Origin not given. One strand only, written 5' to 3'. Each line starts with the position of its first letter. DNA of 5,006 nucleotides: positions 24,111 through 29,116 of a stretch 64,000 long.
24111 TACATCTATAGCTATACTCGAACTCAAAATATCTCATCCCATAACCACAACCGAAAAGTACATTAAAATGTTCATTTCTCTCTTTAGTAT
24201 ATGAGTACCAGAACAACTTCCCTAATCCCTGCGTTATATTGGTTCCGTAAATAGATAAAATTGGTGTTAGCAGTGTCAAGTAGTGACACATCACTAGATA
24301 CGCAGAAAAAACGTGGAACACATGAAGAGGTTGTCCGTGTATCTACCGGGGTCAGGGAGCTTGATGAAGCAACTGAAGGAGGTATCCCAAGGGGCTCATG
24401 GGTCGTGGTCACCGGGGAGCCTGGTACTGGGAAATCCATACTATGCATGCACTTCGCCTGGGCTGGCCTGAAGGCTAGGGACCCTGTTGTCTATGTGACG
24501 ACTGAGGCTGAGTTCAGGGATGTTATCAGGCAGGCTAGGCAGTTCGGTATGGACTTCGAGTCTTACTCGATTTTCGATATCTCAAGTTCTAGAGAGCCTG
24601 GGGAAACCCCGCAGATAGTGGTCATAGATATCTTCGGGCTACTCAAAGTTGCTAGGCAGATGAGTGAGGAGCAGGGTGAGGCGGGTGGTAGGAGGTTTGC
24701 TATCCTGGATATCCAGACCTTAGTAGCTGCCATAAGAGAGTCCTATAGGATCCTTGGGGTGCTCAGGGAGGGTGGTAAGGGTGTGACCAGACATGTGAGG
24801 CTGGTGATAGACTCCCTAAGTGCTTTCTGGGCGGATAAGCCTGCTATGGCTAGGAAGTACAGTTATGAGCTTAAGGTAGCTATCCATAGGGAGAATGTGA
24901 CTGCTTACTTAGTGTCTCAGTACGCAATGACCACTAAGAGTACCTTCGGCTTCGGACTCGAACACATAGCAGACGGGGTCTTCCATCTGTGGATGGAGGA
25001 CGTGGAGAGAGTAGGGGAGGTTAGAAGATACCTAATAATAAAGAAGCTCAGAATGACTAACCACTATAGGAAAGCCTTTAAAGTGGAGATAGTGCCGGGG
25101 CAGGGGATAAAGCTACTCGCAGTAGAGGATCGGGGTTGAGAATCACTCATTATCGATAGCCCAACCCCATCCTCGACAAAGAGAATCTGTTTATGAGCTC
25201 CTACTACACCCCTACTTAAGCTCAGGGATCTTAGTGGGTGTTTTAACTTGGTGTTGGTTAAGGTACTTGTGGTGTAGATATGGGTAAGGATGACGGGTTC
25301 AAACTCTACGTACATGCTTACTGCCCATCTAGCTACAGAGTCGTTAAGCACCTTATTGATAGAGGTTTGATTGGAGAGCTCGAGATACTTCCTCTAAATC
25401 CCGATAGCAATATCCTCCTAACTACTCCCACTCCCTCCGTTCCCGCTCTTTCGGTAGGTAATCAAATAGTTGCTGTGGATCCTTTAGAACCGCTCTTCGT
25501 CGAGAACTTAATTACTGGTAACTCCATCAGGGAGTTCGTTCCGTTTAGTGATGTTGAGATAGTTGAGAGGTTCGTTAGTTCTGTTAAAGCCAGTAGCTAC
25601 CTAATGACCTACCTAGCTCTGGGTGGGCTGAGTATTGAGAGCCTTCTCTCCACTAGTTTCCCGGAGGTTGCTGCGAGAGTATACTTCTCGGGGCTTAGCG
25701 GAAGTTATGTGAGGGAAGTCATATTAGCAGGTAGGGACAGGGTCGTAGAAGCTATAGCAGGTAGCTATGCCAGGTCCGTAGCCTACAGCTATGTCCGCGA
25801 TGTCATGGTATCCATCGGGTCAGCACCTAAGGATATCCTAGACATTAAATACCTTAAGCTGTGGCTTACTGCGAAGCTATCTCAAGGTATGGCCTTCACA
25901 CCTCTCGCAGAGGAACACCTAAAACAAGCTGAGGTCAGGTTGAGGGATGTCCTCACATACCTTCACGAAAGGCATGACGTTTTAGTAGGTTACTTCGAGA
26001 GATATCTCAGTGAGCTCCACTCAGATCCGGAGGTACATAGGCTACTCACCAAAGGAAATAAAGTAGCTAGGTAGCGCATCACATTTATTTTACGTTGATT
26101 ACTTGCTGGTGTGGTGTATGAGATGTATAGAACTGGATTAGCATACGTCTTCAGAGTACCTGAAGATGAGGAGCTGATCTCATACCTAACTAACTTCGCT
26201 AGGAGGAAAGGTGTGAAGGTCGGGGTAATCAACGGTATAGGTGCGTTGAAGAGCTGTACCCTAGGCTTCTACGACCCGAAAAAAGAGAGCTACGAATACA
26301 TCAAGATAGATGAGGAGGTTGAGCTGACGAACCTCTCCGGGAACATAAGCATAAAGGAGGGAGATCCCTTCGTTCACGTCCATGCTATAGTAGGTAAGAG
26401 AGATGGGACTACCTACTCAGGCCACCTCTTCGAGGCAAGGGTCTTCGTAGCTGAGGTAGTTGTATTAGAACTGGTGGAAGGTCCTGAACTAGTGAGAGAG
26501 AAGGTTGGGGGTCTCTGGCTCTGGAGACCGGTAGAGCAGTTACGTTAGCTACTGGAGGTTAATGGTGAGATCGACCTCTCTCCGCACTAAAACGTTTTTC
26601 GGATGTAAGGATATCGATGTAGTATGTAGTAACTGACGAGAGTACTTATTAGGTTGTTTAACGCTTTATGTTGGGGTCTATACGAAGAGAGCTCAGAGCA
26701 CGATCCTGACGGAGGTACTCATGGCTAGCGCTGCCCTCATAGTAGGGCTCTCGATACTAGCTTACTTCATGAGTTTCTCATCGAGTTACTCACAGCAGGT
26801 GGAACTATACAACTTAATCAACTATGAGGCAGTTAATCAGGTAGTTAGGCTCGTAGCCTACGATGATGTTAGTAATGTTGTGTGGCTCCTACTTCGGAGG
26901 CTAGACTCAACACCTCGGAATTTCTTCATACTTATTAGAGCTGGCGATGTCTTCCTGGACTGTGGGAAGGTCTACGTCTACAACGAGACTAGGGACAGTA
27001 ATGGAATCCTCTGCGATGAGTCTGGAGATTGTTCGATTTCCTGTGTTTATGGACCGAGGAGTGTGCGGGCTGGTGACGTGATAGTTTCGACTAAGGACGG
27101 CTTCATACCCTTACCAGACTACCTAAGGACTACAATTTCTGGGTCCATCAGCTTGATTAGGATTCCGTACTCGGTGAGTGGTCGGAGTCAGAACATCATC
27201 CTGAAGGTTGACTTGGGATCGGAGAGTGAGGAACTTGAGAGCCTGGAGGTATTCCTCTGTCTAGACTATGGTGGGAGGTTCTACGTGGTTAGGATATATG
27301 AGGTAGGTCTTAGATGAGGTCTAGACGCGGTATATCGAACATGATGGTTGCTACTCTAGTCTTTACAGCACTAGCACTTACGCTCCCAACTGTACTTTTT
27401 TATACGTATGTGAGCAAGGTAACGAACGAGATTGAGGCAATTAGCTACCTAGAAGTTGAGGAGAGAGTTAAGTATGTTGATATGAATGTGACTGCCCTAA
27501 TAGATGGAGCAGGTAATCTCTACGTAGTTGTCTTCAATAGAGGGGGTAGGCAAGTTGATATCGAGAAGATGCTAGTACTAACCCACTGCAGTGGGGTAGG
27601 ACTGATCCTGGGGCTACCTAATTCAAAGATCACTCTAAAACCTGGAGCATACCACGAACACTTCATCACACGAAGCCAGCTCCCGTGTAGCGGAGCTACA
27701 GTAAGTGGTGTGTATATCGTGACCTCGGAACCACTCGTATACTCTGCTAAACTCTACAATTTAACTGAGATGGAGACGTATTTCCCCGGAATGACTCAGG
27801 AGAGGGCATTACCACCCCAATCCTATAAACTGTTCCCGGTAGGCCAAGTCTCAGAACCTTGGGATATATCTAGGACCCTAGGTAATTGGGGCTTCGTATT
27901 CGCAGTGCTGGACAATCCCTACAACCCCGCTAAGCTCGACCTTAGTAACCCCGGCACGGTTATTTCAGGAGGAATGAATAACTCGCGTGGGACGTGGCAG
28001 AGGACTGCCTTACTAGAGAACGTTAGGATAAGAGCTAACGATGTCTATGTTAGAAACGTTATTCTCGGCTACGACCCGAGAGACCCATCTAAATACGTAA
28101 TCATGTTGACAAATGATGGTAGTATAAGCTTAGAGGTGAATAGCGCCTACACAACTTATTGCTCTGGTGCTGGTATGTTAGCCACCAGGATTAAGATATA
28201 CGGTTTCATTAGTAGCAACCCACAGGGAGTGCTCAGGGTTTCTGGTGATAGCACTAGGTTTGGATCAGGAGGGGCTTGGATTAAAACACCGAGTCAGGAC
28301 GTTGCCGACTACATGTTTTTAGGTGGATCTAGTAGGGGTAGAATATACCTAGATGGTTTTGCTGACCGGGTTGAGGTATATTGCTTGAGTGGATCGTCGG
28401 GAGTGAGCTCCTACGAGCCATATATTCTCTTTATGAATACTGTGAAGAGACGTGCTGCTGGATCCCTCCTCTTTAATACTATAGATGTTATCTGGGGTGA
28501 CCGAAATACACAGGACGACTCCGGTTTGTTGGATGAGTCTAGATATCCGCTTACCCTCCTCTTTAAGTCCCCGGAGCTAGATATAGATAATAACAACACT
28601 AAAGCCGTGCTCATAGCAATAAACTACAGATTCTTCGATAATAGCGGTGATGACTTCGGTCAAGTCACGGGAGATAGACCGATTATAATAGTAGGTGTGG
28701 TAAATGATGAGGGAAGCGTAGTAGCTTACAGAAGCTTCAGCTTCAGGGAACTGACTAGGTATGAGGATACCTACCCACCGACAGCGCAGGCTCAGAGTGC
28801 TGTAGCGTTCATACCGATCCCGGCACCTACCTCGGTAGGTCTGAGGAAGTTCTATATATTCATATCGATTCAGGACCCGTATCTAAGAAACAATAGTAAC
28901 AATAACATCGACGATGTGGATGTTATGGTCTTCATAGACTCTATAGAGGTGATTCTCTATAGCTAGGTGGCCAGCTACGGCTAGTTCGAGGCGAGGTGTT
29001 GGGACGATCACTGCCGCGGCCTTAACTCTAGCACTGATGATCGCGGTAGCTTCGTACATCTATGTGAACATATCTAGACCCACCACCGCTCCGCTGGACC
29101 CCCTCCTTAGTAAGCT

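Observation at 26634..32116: Four-gene operon of class III signal-peptide (type IV pilin-like) proteins with three giant paralogues of unknown function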

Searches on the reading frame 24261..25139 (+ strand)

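Call 27: search_protein_families(library=pfam, proteins=[window:24261-25139:+], max_evalue=0.01)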
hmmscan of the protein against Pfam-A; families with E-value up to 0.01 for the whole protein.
window:24261-25139:+ (292 aa): 12 families
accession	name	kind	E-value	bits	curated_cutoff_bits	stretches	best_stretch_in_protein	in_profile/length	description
PF06745.19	ATPase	-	9.2e-46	156.5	26.6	1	27-286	1-227/231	KaiC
PF08423.17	Rad51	-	1.7e-07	31.2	22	1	22-175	3-151/244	Rad51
PF13481.12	AAA_25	-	4.6e-06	26.8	27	1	31-99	19-98/195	AAA domain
PF07088.17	GvpD_P-loop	-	4.1e-05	24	24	0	45-84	10-48/189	GvpD gas vesicle protein, P-loop domain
PF03796.21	DnaB_C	-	0.00016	21.6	27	1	27-89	2-64/255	DnaB-like helicase C terminal domain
PF20720.3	nSTAND3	-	0.00017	21.8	27.2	1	47-94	19-67/155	Novel STAND NTPase 3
PF09848.15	SLFN-g3_helicase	-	0.0004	20.2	24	1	47-93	3-51/354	Schlafen group 3, DNA/RNA helicase domain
PF25199.1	nSTAND_NTPase5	-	0.00085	19.6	34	1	43-87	39-84/145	Novel STAND NTPase 5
PF00154.27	RecA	-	0.0016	18.4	27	1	21-103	27-108/262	recA bacterial DNA recombination protein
PF13191.12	AAA_16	-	0.0021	19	32.6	1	43-68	22-47/167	AAA ATPase domain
PF13401.12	AAA_22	-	0.0022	18.8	27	1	48-85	8-45/130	AAA domain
PF05625.17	PAXNEB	-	0.005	16.4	28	0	25-85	17-78/366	PAXNEB protein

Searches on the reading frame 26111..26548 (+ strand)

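Call 27: search_protein_families(library=pfam, proteins=[window:26111-26548:+], max_evalue=0.01)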
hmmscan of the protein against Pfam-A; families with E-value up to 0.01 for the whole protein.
window:26111-26548:+ (145 aa): 1 family
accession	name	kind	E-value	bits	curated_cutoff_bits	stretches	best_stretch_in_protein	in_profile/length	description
PF03479.20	PCC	-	1.2e-30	106.7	25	1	12-122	3-116/117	Plants and Prokaryotes Conserved (PCC) domain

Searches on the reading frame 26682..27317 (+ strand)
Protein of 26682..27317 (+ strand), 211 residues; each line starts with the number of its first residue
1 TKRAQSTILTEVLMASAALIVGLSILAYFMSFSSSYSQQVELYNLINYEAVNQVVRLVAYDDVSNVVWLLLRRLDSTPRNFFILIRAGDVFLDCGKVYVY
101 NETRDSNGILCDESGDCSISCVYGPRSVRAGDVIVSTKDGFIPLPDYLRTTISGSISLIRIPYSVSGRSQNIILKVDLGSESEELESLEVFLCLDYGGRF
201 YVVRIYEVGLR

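Call 7: search_protein_families(library=pfam, proteins=[window:26721-27317:+], max_evalue=1)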
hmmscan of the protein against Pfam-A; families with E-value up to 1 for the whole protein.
window:26721-27317:+ (198 aa): 0 families

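Call 8: search_protein_families(library=ncbifam, proteins=[window:26721-27317:+], max_evalue=1)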
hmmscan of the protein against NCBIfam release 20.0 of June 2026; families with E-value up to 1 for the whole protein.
window:26721-27317:+ (198 aa): 1 family
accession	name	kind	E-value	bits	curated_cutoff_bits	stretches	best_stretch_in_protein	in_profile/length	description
NF006731.0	PRK09262.1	equivalog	0.064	12.8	179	1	86-132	133-179/229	4-carboxy-4-hydroxy-2-oxoadipate aldolase/oxaloacetate decarboxylase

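Call 53: find_homologous_proteins(query=window:26682-27317:+, max_evalue=0.001)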
Query window:26682-27317:+ (211 aa): 5 proteins with E <= 0.001 among 524 candidates.
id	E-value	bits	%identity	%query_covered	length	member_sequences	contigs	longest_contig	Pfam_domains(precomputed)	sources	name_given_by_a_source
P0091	8.2e-123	426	100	94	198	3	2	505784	-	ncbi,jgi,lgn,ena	-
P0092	2.7e-96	339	75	100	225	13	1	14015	-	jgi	jgi:hypothetical protein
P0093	4.1e-69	250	58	99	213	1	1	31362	-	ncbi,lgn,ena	-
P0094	4.4e-68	247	60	99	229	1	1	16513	-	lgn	-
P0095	4.5e-62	227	53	93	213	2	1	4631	-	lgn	-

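Call 75: predict_structure(alignment_id=A3)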
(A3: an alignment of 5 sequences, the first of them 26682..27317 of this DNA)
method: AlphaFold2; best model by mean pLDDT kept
length: 211 residues; sequences in the alignment: 5
mean_pLDDT: 77.0   pTM: 0.71
mean pLDDT of the five models: 77.0, 76.3, 74.4, 72.6, 66.3
residues with pLDDT >= 90: 29; 70-90: 119; 50-70: 54; < 50: 9
segments of 3 or more residues with pLDDT < 50: 1-6
pLDDT, mean of each block of 10 residues (from residue 1): 49 63 65 65 85 87 87 77 87 85 57 64 81 88 88 82 69 85 77 87 90 69
secondary structure, 60 per line:
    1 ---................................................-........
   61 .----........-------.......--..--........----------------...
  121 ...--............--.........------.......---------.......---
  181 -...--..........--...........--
elements in order: H4-51 E53-61 E66-73 E81-87 E97-101 H120-123 E126-129 E133-137 E140-143 H144-148 E155-161 E171-177 E187-196 E199-209

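Call 77: fold_search(model_id=the predicted structure, library=pdb)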
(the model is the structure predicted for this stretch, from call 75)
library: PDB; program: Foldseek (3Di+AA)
matches with E <= 10: 1961; with E <= 0.001: 3
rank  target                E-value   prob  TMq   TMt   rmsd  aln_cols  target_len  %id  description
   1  5wtb_C                8.1e-04  0.94  0.26  0.19  15.2       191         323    9  Complex Structure of Staphylococcus aureus SdrE with human complement factor H (released 2017-07-19)
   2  5cfa_A                8.1e-04  0.92  0.26  0.18  15.3       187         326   10  Crystal structures of Bbp from Staphylococcus aureus with peptide ligand (released 2015-09-23)
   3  5wtb_B                8.6e-04  0.96  0.28  0.20  15.4       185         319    9  Complex Structure of Staphylococcus aureus SdrE with human complement factor H (released 2017-07-19)
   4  5wtb_A                1.3e-03  0.99  0.33  0.24   8.9       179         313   11  Complex Structure of Staphylococcus aureus SdrE with human complement factor H (released 2017-07-19)
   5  2okm                  2.6e-03  0.97  0.29  0.39  11.4       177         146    8  Crystal structure of ACE19, the collagen binding subdomain of Enterococcus faecalis surface protein ACE (released 2008-01-22)
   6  1r19_A                3.1e-03  0.96  0.30  0.24  13.3       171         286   11  Crystal Structure Analysis of S.epidermidis adhesin SdrG binding to Fibrinogen (Apo structure) (released 2003-10-28)
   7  2vr3_A                4.3e-03  0.98  0.32  0.25   6.7       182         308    8  Structural and Biochemical Characterization of Fibrinogen binding to ClfA from Staphylocccus aureus (released 2009-05-19)
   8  5wta_C                4.3e-03  0.90  0.28  0.20  14.6       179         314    9  Crystal Structure of Staphylococcus aureus SdrE apo form (released 2017-07-19)
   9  5ihw                  4.8e-03  0.90  0.28  0.20  14.4       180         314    9  The crystal structure of SdrE from staphylococcus aureus (released 2017-03-22)
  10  4f1z_A                7.9e-03  0.92  0.29  0.21   8.9       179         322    9  Crystal structures reveal the multi-ligand binding mechanism of the Staphylococcus aureus ClfB (released 2012-08-08)
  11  9dpz                  8.4e-03  0.47  0.20  0.10  11.3       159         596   10  Potent inhibition of the protein arginine deiminases (PAD1-4) by targeting a Ca2+ dependent allosteric binding site (released 2025-05-28)
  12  2ral_A                9.4e-03  0.91  0.32  0.22  14.4       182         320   11  Crystal Structure Analysis of double cysteine mutant of S.epidermidis adhesin SdrG: Evidence for the Dock,Lock and Lat (released 2007-11-06)
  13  1r19_D                1.1e-02  0.82  0.27  0.21  10.3       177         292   10  Crystal Structure Analysis of S.epidermidis adhesin SdrG binding to Fibrinogen (Apo structure) (released 2003-10-28)
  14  7bel_B                1.3e-02  0.99  0.32  0.32   7.0       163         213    6  Crystal structure of the receptor binding domain of SARS-CoV-2 Spike glycoprotein in a ternary complex with COVOX-88 a (released 2021-03-03)
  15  5d96_B                1.3e-02  0.99  0.30  0.30   7.1       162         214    6  Oxidoreductase Fragment of Mouse QSOX1 in Complex with a FAb Fragment from an Antibody Targeting Mouse and Human QSOX1 (released 2016-02-10)
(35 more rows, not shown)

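Call 82: search_solved_structures(query=A3, max_evalue=1)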
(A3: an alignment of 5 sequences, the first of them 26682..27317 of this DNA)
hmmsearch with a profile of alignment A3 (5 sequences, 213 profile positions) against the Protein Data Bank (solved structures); distinct sequences matched with E-value up to 1: 1.
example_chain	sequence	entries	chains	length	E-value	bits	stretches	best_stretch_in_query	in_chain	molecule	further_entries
3vv4_A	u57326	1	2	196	0.13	15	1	60-114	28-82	Methyl-accepting chemotaxis protein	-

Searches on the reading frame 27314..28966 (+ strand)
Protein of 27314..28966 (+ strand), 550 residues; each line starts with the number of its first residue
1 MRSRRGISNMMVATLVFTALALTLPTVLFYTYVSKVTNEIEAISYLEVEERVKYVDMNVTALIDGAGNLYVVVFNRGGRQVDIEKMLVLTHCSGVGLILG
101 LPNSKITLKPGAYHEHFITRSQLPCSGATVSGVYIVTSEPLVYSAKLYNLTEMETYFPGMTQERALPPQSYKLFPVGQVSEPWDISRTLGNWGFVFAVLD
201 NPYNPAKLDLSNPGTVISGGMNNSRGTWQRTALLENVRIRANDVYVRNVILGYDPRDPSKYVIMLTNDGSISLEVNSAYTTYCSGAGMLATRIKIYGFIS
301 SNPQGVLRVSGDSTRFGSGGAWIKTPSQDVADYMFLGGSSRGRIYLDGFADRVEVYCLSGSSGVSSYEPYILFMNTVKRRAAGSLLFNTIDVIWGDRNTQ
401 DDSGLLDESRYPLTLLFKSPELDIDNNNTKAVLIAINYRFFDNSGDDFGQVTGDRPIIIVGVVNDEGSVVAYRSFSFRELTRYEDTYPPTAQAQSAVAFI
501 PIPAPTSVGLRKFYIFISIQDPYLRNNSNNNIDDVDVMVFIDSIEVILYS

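Call 7: search_protein_families(library=pfam, proteins=[window:27314-28966:+], max_evalue=1)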
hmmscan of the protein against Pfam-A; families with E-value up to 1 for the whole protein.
window:27314-28966:+ (550 aa): 1 family
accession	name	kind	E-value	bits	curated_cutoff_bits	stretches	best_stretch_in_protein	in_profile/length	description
PF05024.20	Gpi1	-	0.14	12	22.2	1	8-31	198-221/265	N-acetylglucosaminyl transferase component (Gpi1)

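Call 8: search_protein_families(library=ncbifam, proteins=[window:27314-28966:+], max_evalue=1)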
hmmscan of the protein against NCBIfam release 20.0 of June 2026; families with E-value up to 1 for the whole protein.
window:27314-28966:+ (550 aa): 1 family
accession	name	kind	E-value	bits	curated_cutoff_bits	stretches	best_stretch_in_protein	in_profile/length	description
NF046074.1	UpsB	equivalog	0.005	16.9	70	1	7-91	3-85/126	pilin subunit UpsB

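Call 19: find_homologous_proteins(query=window:27314-28966:+, max_evalue=0.001)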
Query window:27314-28966:+ (550 aa): 34 proteins with E <= 0.001 among 8000 candidates.
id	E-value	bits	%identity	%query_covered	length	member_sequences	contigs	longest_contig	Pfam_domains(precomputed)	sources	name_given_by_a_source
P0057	0.0e+0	1202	97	100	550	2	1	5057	-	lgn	-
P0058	0.0e+0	1127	91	100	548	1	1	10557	-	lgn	-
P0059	1.7e-263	893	72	100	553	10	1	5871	-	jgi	jgi:hypothetical protein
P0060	6.8e-169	581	49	100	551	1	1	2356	-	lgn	-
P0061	3.0e-160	552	47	100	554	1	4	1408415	-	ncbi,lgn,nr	ncbi:MAG: hypothetical protein RMI56_03730 [Sulfolobales archaeon]|nr:hypothetical protein [Sulfolob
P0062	4.6e-159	548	49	100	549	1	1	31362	-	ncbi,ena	-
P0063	4.7e-159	548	50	100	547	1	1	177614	-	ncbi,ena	-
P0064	8.3e-146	505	45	97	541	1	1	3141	-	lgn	-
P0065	1.9e-137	477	51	82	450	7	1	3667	-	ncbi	ncbi:MAG: hypothetical protein QXE66_04410 [Desulfurococcaceae archaeon]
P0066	1.2e-125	438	50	74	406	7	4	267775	-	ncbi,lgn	ncbi:MAG: hypothetical protein QXY48_05520 [Sulfolobales archaeon]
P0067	2.3e-116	407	42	99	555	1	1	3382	-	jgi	-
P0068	1.2e-93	332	36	99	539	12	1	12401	-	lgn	-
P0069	8.5e-92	326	36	99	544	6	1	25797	-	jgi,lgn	-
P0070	2.0e-88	315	37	99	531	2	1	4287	-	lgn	-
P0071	2.5e-88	315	38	99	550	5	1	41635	-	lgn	-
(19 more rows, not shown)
